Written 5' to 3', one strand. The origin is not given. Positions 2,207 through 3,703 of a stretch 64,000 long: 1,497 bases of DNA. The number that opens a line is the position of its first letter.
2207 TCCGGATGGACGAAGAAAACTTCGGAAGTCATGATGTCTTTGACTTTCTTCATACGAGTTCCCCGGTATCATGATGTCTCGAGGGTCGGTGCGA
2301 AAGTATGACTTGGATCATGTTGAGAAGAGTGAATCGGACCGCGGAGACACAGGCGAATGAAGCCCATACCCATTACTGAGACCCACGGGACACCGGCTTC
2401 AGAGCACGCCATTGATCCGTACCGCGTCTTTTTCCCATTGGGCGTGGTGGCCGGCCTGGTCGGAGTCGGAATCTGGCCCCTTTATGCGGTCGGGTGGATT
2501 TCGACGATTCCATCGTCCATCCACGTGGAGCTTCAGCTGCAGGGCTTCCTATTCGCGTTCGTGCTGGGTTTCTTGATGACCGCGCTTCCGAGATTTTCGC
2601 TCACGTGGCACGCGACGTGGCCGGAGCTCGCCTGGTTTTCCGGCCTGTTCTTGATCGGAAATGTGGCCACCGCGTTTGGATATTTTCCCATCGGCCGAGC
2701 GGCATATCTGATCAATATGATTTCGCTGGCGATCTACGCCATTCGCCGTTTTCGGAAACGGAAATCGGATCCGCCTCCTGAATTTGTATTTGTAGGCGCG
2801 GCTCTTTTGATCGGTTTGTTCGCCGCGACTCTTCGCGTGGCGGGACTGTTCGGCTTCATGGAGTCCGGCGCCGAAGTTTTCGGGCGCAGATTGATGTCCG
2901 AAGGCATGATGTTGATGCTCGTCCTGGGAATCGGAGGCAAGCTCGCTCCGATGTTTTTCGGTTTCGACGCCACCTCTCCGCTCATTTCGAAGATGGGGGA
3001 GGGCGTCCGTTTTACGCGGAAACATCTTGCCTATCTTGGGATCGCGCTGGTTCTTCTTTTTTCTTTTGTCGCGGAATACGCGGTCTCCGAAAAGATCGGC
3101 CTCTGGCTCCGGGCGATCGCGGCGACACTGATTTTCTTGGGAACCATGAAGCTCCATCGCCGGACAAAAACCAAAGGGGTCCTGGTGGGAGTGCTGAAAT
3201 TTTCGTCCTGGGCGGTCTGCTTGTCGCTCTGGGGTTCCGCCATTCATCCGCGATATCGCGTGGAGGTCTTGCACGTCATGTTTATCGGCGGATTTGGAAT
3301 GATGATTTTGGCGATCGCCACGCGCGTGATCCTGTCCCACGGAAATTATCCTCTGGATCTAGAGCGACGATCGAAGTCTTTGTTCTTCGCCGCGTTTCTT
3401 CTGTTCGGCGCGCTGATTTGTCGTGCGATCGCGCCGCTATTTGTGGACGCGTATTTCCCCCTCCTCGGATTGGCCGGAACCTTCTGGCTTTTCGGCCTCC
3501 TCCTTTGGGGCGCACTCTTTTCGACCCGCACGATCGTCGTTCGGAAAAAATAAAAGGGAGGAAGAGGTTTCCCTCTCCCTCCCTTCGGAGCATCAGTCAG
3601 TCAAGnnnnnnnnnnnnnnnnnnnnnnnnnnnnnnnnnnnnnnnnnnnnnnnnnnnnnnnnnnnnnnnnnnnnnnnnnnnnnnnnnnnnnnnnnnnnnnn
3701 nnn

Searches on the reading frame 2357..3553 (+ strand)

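Call 89: search_protein_families(library=pfam, proteins=[window:2357-3553:+], max_evalue=0.001)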
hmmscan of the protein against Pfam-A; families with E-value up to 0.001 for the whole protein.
window:2357-3553:+ (398 aa): 1 family
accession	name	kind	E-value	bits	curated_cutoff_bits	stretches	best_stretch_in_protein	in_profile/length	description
PF05940.17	NnrS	-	4.1e-35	122.3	28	1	21-388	6-363/371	NnrS protein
